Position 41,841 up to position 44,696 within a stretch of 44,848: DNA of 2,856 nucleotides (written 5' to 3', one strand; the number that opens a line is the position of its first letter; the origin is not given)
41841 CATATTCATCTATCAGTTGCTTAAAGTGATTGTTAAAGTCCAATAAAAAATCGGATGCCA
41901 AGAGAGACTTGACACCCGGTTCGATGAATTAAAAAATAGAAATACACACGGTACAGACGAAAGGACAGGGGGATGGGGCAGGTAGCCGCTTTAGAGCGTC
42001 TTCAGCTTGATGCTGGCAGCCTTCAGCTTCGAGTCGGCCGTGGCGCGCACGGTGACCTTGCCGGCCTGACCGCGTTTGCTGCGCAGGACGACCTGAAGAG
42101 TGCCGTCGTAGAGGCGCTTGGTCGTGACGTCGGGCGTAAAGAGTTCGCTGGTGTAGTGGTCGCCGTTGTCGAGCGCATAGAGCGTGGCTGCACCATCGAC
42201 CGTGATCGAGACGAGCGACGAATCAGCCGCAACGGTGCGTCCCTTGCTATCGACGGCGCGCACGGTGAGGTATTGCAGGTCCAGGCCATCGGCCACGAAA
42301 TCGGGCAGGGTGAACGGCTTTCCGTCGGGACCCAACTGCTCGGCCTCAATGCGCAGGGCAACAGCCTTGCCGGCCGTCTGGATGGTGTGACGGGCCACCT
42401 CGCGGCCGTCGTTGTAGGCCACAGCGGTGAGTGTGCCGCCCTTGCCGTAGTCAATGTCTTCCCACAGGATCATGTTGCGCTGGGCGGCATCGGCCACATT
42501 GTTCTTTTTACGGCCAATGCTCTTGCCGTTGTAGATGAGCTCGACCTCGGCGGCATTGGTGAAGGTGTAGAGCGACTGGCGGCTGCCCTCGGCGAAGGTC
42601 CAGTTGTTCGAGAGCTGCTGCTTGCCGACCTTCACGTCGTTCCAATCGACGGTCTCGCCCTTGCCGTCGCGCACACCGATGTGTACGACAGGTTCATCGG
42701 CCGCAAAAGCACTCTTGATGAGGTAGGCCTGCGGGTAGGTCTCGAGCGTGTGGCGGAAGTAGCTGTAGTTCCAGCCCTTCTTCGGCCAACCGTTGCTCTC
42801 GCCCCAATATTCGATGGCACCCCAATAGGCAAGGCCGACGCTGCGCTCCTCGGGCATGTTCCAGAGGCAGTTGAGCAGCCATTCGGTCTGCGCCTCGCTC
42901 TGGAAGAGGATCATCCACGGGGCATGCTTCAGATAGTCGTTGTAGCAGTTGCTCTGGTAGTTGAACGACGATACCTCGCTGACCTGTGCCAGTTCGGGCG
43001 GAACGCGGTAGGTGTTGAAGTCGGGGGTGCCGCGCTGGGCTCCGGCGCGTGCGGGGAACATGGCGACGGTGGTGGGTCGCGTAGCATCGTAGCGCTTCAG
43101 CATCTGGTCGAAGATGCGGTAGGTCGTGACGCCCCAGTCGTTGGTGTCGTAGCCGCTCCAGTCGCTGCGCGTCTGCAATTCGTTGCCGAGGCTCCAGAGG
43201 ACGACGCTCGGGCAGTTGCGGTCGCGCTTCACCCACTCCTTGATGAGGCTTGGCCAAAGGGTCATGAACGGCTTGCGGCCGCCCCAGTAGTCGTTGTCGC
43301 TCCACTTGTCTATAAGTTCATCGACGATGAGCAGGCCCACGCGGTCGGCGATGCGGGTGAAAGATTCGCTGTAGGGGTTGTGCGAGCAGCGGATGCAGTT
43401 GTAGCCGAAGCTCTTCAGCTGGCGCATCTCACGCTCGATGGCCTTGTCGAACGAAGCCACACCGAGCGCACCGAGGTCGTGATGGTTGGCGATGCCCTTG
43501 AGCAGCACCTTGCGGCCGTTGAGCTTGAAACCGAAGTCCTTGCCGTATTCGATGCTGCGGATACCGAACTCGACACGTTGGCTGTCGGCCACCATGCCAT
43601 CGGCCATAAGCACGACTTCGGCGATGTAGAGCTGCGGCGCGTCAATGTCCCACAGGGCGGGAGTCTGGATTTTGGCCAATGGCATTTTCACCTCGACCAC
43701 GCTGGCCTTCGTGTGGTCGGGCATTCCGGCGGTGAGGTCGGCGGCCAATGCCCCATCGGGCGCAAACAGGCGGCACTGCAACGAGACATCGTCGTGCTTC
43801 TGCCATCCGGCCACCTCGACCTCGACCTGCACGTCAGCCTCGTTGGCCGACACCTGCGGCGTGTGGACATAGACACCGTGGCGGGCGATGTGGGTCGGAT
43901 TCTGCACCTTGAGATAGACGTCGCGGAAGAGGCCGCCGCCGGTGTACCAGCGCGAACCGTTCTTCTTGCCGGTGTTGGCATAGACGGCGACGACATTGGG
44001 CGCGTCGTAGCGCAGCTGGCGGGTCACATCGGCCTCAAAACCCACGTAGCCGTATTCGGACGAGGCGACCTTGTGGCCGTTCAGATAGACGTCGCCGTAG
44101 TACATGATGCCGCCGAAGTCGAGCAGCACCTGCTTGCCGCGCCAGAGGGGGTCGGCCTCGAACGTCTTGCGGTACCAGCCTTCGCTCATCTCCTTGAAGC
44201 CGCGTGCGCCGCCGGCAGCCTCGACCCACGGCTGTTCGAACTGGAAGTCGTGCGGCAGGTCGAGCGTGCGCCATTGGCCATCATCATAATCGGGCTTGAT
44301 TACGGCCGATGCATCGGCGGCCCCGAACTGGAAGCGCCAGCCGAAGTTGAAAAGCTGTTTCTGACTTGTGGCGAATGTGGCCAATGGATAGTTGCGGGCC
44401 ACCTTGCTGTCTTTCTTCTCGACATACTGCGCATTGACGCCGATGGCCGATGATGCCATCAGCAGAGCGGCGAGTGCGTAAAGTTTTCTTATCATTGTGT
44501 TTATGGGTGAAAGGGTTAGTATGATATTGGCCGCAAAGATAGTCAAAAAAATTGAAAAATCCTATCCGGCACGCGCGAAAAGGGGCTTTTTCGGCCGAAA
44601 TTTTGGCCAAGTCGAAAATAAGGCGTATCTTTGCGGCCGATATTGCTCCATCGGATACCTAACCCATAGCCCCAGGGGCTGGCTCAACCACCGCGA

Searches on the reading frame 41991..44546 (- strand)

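Call 89: search_protein_families(library=pfam, proteins=[window:41991-44546:-], max_evalue=0.001)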
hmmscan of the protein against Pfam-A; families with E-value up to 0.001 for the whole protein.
window:41991-44546:- (851 aa): 6 families
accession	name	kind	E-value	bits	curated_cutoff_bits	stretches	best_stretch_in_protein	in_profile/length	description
PF02836.23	Glyco_hydro_2_C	-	3.9e-19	69.3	21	1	339-493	7-159/302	Glycosyl hydrolases family 2, TIM barrel domain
PF18565.7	Glyco_hydro2_C5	-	7.7e-18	64.7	32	1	751-846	11-102/103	Glycoside hydrolase family 2 C-terminal domain 5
PF16355.11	DUF4982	-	3.6e-15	56.1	23.9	1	657-718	4-61/61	Domain of unknown function (DUF4982)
PF02837.24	Glyco_hydro_2_N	-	5e-15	56.3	28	1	67-216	5-168/169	Glycosyl hydrolases family 2, sugar binding domain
PF00703.27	Glyco_hydro_2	-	1.4e-11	45.6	23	1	226-330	6-109/109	Glycosyl hydrolases family 2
PF22666.2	Glyco_hydro_2_N2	-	1.6e-09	38.5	27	1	122-190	49-117/167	Glycosyl hydrolase 2 galactose-binding domain-like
